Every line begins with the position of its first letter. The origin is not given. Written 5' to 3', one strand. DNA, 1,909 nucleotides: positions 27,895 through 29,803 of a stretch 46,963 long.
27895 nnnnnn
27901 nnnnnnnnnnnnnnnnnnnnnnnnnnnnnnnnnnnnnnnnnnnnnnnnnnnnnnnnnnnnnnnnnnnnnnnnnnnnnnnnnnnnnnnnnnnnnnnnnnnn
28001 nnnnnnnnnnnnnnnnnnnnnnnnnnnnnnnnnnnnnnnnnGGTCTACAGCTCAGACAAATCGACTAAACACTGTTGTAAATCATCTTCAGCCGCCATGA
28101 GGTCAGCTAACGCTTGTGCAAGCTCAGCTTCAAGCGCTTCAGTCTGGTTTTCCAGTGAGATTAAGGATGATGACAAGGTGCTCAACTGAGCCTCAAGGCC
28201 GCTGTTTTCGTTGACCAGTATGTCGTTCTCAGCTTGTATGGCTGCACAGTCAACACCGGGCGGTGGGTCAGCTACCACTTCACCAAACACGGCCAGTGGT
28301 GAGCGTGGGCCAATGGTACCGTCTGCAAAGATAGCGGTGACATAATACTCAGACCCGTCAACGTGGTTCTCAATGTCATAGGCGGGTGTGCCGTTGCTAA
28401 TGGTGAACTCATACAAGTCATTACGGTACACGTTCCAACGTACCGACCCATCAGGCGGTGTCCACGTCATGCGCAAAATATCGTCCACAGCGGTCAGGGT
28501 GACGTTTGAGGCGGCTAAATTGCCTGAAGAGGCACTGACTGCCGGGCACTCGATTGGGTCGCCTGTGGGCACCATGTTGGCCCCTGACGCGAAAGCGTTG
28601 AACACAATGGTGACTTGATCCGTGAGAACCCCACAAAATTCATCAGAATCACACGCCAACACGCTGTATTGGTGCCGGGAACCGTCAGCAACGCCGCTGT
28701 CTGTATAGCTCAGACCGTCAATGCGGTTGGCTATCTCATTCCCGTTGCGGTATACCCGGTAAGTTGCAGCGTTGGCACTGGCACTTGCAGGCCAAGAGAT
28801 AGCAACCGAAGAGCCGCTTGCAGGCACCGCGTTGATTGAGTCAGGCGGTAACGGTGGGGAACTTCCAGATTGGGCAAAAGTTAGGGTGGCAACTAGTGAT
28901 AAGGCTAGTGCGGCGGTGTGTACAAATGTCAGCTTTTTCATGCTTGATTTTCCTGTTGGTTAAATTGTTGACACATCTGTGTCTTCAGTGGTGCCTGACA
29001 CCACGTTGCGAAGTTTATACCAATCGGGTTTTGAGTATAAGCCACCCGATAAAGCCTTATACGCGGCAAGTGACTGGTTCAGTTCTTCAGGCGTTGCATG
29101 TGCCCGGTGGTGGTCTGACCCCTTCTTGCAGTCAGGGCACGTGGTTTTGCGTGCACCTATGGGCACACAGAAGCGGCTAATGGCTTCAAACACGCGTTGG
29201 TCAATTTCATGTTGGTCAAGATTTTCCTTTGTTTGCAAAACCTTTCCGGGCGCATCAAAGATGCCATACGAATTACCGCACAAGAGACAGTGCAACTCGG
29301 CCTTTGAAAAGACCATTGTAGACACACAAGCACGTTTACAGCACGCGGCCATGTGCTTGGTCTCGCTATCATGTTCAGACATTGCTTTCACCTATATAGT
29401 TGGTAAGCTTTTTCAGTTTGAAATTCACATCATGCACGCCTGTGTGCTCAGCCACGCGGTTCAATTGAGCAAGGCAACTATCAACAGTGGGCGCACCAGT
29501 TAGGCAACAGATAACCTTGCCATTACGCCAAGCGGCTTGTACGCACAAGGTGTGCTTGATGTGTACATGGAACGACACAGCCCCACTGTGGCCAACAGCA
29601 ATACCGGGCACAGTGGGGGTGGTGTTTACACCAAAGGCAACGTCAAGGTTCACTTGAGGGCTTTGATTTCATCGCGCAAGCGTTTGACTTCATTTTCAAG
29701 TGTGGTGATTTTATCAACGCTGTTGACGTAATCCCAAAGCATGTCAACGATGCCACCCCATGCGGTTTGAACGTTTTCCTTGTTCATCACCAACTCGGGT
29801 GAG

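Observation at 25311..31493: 6-kb accessory island inside the replication region: PLA2-signature protein + Sec-secreted 2xFN3 protein + Cys-rich proteins + GH16 glycanase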

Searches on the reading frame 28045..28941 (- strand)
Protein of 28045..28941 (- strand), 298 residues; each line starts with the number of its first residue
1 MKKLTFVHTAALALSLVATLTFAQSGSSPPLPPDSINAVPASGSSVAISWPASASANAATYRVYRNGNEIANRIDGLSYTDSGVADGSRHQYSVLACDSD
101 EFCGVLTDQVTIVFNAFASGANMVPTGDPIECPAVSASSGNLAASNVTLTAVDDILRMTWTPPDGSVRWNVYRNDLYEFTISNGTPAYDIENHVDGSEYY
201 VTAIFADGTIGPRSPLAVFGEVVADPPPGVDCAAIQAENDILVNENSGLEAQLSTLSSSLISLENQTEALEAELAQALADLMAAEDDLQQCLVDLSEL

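Call 4: search_protein_families(library=pfam, proteins=[window:28045-28941:-], max_evalue=1)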
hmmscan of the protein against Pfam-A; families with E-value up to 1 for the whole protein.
window:28045-28941:- (298 aa): 10 families
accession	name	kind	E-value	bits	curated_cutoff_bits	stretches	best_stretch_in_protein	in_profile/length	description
PF18370.7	RGI_lyase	-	2.5e-05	25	27.8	1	38-94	12-68/86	Rhamnogalacturonan I lyases beta-sheet domain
PF25481.1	Nucleoprot-TPR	-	0.00061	20.2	27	1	232-293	10-71/80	Nucleoprotein TPR-like domain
PF00041.27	fn3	-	0.00062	20.4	25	0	32-77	2-46/84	Fibronectin type III domain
PF02183.23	HALZ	-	0.006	17.2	28.1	1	232-259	14-41/43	Homeobox associated leucine zipper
PF13094.11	CENP-Q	-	0.019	15.6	28.5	1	239-281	24-66/162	CENP-Q, a CENPA-CAD centromere complex subunit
PF11559.13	ADIP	-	0.033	14.7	34.3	1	234-290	63-119/151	Afadin- and alpha -actinin-Binding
PF14197.11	Cep57_CLD_2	-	0.047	14.2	27.1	1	234-277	21-64/67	Centrosome localisation domain of PPC89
PF23979.1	DUF7304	-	0.051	14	27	1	82-117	35-68/72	Domain of unknown function (DUF7304)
PF18504.6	Csm1_N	-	0.092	13.5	26.3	1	242-279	25-62/70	Csm1 N-terminal domain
PF21924.1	XRCC4_CC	-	0.27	11.8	27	1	233-276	19-62/78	XRCC4 coiled-coil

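Call 7: search_protein_families(library=phrogs, proteins=[window:28045-28941:-], max_evalue=0.1)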
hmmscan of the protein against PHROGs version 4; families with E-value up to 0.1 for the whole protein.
window:28045-28941:- (298 aa): 4 families
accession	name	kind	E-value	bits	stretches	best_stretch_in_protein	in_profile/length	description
phrog_1696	-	tail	4.7e-08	31.5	1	24-119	1138-1235/2079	major tail protein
phrog_12668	-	unknown function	0.00014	22.8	0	59-103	29-72/89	-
phrog_2025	-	unknown function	0.088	13.7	0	83-117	36-68/72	-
phrog_1772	-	unknown function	0.095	14.2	0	248-277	22-51/111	-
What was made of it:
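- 28045..28941 (-): Exported tandem-FN3 protein, 298 aa. Sec-type signal peptide (1 to about 24), FN3 domain 1 (37-113), linker, FN3 domain 2 (145-213), C-terminal coiled-coil helix (232-297). Conserved Cys97, Cys103, Cys132 and Cys232. PHROG 1696 FN3 repeat region E=4.7e-8 (call 7).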

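Call 12: find_related_loci(query=window:28045-28941:-, collection=viral_contigs, flank=10000)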
Query window:28045-28941:- (298 aa) in viral_contigs; peptide patterns used: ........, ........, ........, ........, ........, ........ (x = any residue, [..] = any of these).
6 stretches matched a pattern, but none encodes a relative of the query by tblastn (E <= 1e-3).

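Call 51: find_homologous_proteins(query=window:28045-28941:-, max_evalue=0.001)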
Query window:28045-28941:- (298 aa): 6 proteins with E <= 0.001 among 7522 candidates.
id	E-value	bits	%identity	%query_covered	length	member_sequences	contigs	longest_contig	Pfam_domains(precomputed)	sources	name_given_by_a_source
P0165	4.5e-190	648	100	100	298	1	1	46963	PF18370.8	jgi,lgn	-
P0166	1.5e-127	443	72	99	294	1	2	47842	PF18370.8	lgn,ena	-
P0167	8.9e-48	181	40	89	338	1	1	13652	-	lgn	-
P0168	1.5e-44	171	40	91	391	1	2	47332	-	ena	-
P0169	2.4e-38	150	43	76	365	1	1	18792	-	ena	-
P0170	7.1e-15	73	29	95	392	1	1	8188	-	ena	-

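Call 52: find_encoding_contigs(protein=P0168, flank=10000, max_places=2)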
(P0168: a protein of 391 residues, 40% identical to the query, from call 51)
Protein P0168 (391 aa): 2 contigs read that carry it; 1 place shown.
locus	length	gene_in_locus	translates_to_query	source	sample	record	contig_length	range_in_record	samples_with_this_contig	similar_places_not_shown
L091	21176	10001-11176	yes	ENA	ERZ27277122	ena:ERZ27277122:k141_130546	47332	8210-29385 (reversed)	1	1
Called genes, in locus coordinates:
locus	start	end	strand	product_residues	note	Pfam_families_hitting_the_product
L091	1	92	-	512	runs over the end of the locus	PF04851:ResIII (weak), PF00270:DEAD (faint), PF00176:SNF2-rel_dom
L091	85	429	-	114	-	-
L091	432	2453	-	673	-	PF00476:DNA_pol_A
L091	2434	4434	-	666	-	-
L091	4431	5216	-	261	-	PF09250:Prim-Pol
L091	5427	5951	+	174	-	-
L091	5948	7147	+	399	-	PF12705:PDDEXK_1, PF10926:DUF2800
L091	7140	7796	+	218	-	-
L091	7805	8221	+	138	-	-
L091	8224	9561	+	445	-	PF00722:Glyco_hydro_16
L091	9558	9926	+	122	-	-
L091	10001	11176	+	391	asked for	-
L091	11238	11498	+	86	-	-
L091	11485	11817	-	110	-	-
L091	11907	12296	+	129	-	-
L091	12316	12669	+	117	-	-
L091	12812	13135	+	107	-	-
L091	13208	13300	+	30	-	-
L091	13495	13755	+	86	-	-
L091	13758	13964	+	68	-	-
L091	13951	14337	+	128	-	-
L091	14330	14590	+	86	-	-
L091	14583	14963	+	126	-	-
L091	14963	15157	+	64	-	-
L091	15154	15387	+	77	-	-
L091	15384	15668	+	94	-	-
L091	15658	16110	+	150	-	-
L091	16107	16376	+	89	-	-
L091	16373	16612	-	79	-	-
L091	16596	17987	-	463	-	-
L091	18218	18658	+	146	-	-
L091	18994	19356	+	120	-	-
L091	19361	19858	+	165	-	-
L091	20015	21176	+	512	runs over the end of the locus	-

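Call 53: find_encoding_contigs(protein=P0167, flank=10000, max_places=2)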
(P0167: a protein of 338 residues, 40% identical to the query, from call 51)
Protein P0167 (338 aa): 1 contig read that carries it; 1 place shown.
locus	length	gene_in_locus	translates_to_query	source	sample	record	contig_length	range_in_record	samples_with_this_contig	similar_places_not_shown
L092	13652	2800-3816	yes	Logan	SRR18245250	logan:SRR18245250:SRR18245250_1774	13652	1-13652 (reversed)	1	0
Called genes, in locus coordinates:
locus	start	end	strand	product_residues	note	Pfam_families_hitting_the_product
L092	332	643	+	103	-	-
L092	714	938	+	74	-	-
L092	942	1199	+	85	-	-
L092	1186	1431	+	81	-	-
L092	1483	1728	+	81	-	-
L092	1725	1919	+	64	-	-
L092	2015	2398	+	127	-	PF00196:GerE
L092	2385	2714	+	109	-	-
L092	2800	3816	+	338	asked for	-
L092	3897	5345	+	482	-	-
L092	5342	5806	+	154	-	PF24608:PDDEXK_15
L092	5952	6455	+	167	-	-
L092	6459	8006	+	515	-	PF03237:Terminase_6N (faint)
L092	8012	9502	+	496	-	PF13264:DUF4055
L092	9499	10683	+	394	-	-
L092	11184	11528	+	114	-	-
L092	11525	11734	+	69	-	-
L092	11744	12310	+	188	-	-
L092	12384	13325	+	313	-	-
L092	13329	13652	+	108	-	?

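Call 54: find_encoding_contigs(protein=P0169, flank=10000, max_places=2)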
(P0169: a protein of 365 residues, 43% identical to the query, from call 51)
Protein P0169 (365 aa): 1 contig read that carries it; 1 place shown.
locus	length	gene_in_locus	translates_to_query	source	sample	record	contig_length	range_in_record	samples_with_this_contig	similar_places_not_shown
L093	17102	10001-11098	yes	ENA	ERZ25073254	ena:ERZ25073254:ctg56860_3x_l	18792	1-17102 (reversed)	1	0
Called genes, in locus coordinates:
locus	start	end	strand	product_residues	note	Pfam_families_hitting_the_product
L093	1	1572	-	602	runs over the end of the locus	PF00270:DEAD, PF04851:ResIII, PF09848:SLFN-g3_helicase (weak), PF00271:Helicase_C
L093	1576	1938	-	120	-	-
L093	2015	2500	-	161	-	-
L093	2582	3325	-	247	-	PF05037:DUF669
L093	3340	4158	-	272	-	PF13479:AAA_24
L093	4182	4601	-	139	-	PF23791:DUF7173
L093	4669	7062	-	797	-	PF22763:NrS1-1_pol-like_HBD (weak), PF13148:DUF3987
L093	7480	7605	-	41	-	-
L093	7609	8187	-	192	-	-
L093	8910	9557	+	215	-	-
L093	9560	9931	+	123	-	-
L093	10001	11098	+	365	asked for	-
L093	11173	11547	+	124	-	-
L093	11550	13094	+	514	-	-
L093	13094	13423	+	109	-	PF24746:DUF7694 (weak)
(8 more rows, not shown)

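Call 55: find_encoding_contigs(protein=P0170, flank=10000, max_places=2)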
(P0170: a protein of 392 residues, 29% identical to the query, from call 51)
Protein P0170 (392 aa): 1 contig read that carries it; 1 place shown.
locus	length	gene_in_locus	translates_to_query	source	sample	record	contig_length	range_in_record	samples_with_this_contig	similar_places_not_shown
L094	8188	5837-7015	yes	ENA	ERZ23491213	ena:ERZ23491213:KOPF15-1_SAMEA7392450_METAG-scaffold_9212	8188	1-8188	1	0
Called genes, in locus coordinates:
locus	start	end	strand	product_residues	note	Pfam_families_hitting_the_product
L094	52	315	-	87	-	-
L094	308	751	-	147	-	-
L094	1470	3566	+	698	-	PF12965:DUF3854, PF05272:VapE-like_dom (weak), PF19263:DUF5906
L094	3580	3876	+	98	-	-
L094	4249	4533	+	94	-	-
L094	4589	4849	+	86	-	-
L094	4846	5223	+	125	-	-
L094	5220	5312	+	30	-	-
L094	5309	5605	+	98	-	-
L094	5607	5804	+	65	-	-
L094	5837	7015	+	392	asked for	-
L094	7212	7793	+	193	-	-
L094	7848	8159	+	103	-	-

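Call 61: search_protein_families(library=ncbifam, proteins=[window:28045-28941:-], max_evalue=0.1)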
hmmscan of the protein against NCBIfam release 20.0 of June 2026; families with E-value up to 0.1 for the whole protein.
window:28045-28941:- (298 aa): 1 family
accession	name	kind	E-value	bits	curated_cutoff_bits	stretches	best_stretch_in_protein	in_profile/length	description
NF041611.1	exoglucan_CbhB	equivalog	4.1e-06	25.1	1950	1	25-152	701-817/997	exoglucanase CbhB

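Call 67: predict_structure(alignment_id=A4)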
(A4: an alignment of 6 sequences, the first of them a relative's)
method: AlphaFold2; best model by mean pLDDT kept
length: 298 residues; sequences in the alignment: 6
mean_pLDDT: 73.8   pTM: 0.35
mean pLDDT of the five models: 73.8, 71.1, 70.6, 68.6, 68.0
residues with pLDDT >= 90: 34; 70-90: 183; 50-70: 24; < 50: 57
segments of 3 or more residues with pLDDT < 50: 1-26, 117-138, 221-229
pLDDT, mean of each block of 10 residues (from residue 1): 42 43 53 80 77 81 93 90 78 90 85 55 30 39 79 83 83 83 78 81 79 79 45 71 83 86 88 91 91 78
secondary structure, 60 per line:
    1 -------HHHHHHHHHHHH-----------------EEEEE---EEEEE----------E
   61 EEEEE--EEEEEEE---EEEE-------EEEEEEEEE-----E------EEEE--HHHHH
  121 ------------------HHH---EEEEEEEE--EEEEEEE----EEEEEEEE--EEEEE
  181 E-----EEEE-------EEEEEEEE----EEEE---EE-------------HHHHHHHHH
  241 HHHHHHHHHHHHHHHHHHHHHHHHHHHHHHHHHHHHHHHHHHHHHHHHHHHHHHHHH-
elements in order: H8-19 E37-41 E45-49 E60-65 E68-74 E78-81 E89-97 E110-113 H116-120 E145-152 E155-161 E166-173 E176-181 E187-190 E198-205 E210-213 H232-297
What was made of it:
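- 28045..28941 (-): AF2 model (call 67).
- On Fibronectin type III domain: Model strands in 37-113 and 145-213, block-mean pLDDT about 77-93 (call 67).
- Checked: The AF2 model has two 7-stranded sandwiches (residues 37-113 and 145-213) and a helix at 232-297 (call 67).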

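Call 71: fold_search(model_id=the predicted structure, library=pdb)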
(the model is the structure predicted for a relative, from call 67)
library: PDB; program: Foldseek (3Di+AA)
matches with E <= 10: 1835; with E <= 0.001: 478
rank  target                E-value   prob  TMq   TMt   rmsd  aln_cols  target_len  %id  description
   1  7mro                  7.0e-09  1.00  0.25  0.25   9.0       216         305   16  Zebrafish CNTN4 FN1-FN3 domains (released 2022-01-05)
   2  8bnq_A                1.3e-08  1.00  0.27  0.27  10.8       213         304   13  Crystal structure of the FnIII-tandem A84-A86 from the A-band of titin (released 2023-04-12)
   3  5x83_B                3.3e-08  1.00  0.28  0.39  11.7       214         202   15  Structure of DCC FN456 domains (released 2017-09-06)
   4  5x83_D                3.5e-08  1.00  0.28  0.40  11.0       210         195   16  Structure of DCC FN456 domains (released 2017-09-06)
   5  6z3m_E                3.7e-08  1.00  0.26  0.36  12.2       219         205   16  Repulsive Guidance Molecule B (RGMB) in complex with Growth Differentiation Factor 5 (GDF5) and Neogenin 1 (NEO1). (released 2020-07-01)
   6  4bq6_A                3.9e-08  1.00  0.26  0.36  12.2       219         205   16  Crystal structure of the RGMB-NEO1 complex form 1 (released 2013-06-12)
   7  6tpv_B                4.1e-08  1.00  0.25  0.36  12.1       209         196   18  Crystal structures of FNIII domain one and two of the human leucocyte common antigen-related protein, LAR (released 2020-05-13)
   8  6tpw                  4.3e-08  1.00  0.27  0.22  13.3       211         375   16  Crystal structures of FNIII domain one through four of the human leucocyte common antigen-related protein ( LAR) (released 2020-05-13)
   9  4urt_B                4.3e-08  1.00  0.28  0.38  12.5       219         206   16  The crystal structure of a fragment of netrin-1 in complex with FN5- FN6 of DCC (released 2014-09-10)
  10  8bxr                  4.8e-08  1.00  0.27  0.27  13.1       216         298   15  Titin FnIII-domain I109-I111 (I/A4-A/A6) from the MIR region (released 2023-02-15)
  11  6tpv_A                4.8e-08  1.00  0.25  0.37  12.4       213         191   17  Crystal structures of FNIII domain one and two of the human leucocyte common antigen-related protein, LAR (released 2020-05-13)
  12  4bq7_A                5.1e-08  1.00  0.26  0.37  12.1       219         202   15  Crystal structure of the RGMB-Neo1 complex form 2 (released 2013-06-12)
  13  4ui2_A                5.7e-08  1.00  0.26  0.36  12.6       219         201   16  Crystal structure of the ternary RGMB-BMP2-NEO1 complex (released 2015-05-06)
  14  4bq8_A                6.3e-08  1.00  0.26  0.38  11.8       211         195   16  Crystal structure of the RGMB-NEO1 complex form 3 (released 2013-06-12)
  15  4gh7_B                6.3e-08  1.00  0.24  0.26  11.1       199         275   18  Crystal structure of Anticalin N7A in complex with oncofetal fibronectin fragment Fn7B8 (released 2012-12-26)
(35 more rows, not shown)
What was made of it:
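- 28045..28941 (-): Foldseek tandem FN3, E=7e-9 (call 71).
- On Fibronectin type III domain: 478 PDB matches at E<=1e-3, led by tandem FN3 pairs over about 210 columns (call 71).
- Checked: Foldseek finds tandem FN3 pairs at E=7e-9, probability 1.0 (call 71).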

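Call 77: find_related_loci(query=A4, collection=genome_contigs, flank=8000)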
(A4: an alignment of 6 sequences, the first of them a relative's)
Query A4 (298 aa) in genome_contigs; peptide patterns used: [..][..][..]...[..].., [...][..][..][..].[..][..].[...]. (x = any residue, [..] = any of these).
28 stretches matched a pattern, but none encodes a relative of the query by tblastn (E <= 1e-3).

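Call 97: search_protein_families(library=padloc, proteins=[window:28045-28941:-], max_evalue=0.01)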
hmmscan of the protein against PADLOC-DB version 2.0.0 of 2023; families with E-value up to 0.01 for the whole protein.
window:28045-28941:- (298 aa): 0 families

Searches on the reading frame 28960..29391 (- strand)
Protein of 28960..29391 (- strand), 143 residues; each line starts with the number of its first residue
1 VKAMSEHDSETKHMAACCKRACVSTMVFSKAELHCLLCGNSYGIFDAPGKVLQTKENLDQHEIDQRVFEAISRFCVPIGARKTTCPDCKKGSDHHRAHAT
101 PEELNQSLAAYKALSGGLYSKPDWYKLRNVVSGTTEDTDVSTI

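Call 4: search_protein_families(library=pfam, proteins=[window:28960-29391:-], max_evalue=1)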
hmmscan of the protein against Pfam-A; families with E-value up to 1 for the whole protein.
window:28960-29391:- (143 aa): 1 family
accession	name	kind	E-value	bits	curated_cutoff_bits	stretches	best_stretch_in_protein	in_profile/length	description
PF08240.17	ADH_N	-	0.064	14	23.5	1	46-103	39-81/104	Alcohol dehydrogenase GroES-like domain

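Call 7: search_protein_families(library=phrogs, proteins=[window:28960-29391:-], max_evalue=0.1)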
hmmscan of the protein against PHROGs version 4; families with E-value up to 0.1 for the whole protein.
window:28960-29391:- (143 aa): 0 families

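Call 61: search_protein_families(library=ncbifam, proteins=[window:28960-29391:-], max_evalue=0.1)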
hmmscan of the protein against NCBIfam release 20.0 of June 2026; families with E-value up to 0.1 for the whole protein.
window:28960-29391:- (143 aa): 0 families

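Call 97: search_protein_families(library=padloc, proteins=[window:28960-29391:-], max_evalue=0.01)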
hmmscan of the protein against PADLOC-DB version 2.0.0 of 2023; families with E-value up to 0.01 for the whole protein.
window:28960-29391:- (143 aa): 0 families
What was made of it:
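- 28960..29391 (-): Cys143, a 143-aa protein with 8 Cys and CxxC pairs; likely a cytoplasmic zinc-binding protein. No family hit (calls 4, 7, 61, 97).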

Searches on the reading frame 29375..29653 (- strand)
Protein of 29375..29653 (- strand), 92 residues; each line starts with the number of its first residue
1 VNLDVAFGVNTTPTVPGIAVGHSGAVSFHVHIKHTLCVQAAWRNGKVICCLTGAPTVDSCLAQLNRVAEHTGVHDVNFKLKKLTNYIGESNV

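Call 5: search_protein_families(library=pfam, proteins=[window:29375-29653:-], max_evalue=1)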
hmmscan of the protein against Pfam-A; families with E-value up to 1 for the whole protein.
window:29375-29653:- (92 aa): 1 family
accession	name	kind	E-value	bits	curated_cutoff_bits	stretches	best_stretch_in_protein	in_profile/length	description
PF17738.7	DUF5575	-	0.12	12.8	24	1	31-59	95-123/170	DUF5575 central RNaseH like domain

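Call 8: search_protein_families(library=phrogs, proteins=[window:29375-29653:-], max_evalue=0.1)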
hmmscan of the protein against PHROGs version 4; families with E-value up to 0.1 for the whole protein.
window:29375-29653:- (92 aa): 0 families

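Call 61: search_protein_families(library=ncbifam, proteins=[window:29375-29653:-], max_evalue=0.1)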
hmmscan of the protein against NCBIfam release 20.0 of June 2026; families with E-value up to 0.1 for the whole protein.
window:29375-29653:- (92 aa): 1 family
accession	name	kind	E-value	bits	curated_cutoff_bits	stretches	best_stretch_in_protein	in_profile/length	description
NF010773.0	PRK14176.1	equivalog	0.045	13.1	437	1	10-80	36-104/287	bifunctional 5,10-methylene-tetrahydrofolate dehydrogenase/ 5,10-methylene-tetrahydrofolate cyclohydrolase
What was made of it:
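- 29375..29653 (-): g92, a 92-aa protein of unknown function. No family hit (calls 5, 8, 61).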

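Call 97: search_protein_families(library=padloc, proteins=[window:29375-29653:-], max_evalue=0.01)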
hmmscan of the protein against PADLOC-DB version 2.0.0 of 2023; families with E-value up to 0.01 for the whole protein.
window:29375-29653:- (92 aa): 0 families
